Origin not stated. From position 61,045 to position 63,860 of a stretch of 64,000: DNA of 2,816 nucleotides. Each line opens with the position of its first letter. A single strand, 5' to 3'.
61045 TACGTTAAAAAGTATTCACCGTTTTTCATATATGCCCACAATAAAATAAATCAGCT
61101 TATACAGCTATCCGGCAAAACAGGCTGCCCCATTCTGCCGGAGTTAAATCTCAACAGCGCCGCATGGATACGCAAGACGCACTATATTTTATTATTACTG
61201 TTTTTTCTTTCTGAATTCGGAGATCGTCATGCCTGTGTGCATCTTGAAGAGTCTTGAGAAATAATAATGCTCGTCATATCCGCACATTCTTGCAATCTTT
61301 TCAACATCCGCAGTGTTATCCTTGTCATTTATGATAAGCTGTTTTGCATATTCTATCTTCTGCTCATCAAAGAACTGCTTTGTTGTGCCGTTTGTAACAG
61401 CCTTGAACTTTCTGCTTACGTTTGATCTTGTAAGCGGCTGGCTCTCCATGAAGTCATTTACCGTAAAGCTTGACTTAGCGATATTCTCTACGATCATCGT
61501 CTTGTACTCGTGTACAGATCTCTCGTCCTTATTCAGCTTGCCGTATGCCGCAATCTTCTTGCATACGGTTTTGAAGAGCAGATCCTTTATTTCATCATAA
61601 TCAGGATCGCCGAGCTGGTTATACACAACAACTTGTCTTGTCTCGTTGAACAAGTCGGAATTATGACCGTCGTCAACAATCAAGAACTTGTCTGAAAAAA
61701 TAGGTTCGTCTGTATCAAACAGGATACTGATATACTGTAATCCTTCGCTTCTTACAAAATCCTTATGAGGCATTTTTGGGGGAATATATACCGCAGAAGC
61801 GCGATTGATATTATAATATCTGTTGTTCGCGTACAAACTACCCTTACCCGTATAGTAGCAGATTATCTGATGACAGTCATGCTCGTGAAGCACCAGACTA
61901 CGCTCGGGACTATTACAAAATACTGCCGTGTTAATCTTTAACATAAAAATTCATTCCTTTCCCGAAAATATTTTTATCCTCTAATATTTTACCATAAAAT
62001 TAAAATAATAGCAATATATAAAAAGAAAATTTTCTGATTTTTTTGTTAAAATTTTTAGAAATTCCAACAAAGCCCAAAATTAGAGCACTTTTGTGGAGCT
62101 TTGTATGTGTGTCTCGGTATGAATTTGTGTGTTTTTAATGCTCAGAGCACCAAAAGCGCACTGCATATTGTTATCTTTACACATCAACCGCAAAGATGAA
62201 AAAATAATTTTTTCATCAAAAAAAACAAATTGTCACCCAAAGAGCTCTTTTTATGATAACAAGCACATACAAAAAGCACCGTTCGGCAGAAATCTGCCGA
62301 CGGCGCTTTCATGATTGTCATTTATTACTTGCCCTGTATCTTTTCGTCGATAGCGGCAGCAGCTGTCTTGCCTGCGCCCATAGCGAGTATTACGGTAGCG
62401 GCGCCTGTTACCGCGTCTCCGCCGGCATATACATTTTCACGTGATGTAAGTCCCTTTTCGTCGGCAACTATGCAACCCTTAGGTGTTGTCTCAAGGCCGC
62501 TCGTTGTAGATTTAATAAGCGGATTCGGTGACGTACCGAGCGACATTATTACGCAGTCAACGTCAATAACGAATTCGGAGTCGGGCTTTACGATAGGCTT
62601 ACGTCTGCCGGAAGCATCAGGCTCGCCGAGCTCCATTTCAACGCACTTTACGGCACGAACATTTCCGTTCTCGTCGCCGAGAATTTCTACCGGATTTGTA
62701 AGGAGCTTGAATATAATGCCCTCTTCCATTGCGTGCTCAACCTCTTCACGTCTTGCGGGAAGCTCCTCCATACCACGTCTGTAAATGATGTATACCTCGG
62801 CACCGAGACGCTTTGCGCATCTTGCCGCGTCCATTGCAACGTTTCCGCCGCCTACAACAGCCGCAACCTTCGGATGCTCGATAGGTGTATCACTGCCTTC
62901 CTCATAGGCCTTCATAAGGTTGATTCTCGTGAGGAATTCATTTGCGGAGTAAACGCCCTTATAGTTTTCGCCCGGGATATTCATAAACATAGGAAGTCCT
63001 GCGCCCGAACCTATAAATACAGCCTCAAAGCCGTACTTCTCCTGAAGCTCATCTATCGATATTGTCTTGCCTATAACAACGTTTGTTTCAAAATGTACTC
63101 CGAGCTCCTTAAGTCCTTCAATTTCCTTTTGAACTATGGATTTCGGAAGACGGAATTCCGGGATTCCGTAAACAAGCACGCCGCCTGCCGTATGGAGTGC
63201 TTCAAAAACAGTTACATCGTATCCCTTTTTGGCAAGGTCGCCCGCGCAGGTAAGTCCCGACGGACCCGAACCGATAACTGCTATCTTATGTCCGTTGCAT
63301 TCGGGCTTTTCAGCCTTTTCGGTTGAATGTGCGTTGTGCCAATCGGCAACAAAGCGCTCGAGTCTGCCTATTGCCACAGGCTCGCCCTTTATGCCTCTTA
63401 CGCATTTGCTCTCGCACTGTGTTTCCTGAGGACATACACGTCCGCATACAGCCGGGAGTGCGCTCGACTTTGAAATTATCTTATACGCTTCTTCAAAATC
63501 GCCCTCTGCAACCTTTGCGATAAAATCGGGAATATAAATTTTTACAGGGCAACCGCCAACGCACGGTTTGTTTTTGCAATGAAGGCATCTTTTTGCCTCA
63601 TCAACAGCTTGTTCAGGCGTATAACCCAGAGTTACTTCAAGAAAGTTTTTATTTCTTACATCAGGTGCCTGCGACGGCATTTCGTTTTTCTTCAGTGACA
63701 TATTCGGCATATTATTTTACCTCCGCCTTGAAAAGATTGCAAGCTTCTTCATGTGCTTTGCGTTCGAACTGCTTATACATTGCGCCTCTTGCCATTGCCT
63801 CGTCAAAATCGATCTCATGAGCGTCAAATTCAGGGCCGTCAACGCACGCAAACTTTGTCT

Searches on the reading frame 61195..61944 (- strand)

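Call 53: search_protein_families(library=pfam, proteins=[window:61195-61944:-], max_evalue=0.001)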
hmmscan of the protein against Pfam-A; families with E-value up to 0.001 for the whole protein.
window:61195-61944:- (249 aa): 3 families
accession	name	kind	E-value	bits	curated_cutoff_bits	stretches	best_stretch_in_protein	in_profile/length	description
PF12833.13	HTH_18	-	5.2e-14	52.7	33.6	1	172-246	8-79/80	Helix-turn-helix domain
PF00165.29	HTH_AraC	-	1.5e-10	41.4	26.6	1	214-246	11-42/42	Bacterial regulatory helix-turn-helix proteins, AraC family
PF02311.25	AraC_binding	-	5.1e-07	29.9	21.1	1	19-79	18-79/135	AraC-like ligand binding domain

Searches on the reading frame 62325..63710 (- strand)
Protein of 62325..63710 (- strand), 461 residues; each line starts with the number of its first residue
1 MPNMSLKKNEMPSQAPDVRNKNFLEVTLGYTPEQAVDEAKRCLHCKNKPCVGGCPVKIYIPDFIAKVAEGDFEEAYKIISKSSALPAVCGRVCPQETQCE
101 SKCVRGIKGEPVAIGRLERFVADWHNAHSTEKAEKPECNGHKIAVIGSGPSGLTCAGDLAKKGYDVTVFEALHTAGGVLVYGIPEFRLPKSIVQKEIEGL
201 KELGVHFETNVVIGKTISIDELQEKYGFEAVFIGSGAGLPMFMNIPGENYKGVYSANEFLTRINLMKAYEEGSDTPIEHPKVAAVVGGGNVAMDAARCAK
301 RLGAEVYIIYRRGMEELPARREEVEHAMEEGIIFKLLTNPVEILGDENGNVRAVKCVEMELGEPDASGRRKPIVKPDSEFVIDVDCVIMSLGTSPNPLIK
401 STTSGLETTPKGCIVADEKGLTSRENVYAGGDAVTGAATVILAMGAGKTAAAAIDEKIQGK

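Call 53: search_protein_families(library=pfam, proteins=[window:62325-63710:-], max_evalue=0.001)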
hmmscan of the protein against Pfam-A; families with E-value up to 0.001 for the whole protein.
window:62325-63710:- (461 aa): 12 families
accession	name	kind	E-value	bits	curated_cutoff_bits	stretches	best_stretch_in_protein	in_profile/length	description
PF14691.11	Fer4_20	-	3.4e-45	152.9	25.8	1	19-128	1-111/113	Dihydroprymidine dehydrogenase domain II, 4Fe-4S cluster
PF07992.20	Pyr_redox_2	-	5.3e-36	125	26.1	1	142-447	2-291/291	Pyridine nucleotide-disulphide oxidoreductase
PF00070.33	Pyr_redox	-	2e-15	57.5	22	2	284-355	3-78/82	Pyridine nucleotide-disulphide oxidoreductase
PF13738.12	Pyr_redox_3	-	9.1e-10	38.7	30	1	218-313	115-197/305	Pyridine nucleotide-disulphide oxidoreductase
PF13450.12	NAD_binding_8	-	9.5e-08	32.7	21.9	1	145-177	1-33/68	NAD(P)-binding Rossmann-like domain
PF01946.23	Thi4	-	1.5e-06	28.1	26.2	1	142-209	19-86/235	Thi4 family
PF12831.13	FAD_oxidored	-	4.1e-06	26.8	27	0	143-182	2-41/416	FAD dependent oxidoreductase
PF01262.27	AlaDh_PNT_C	-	4.3e-06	26.7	23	1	254-327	3-70/214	Alanine dehydrogenase/PNT, C-terminal domain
PF01266.30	DAO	-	2.8e-05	24.2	27.9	1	142-175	1-34/353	FAD dependent oxidoreductase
PF03486.20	HI0933_like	-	8.2e-05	22.6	50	1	142-176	2-36/244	HI0933-like protein Rossmann domain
PF01593.30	Amino_oxidase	-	0.00013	21.9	19.8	0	151-177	2-28/443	Flavin containing amine oxidoreductase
PF00890.30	FAD_binding_2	-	0.00053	19.7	20.4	1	143-180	2-39/414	FAD binding domain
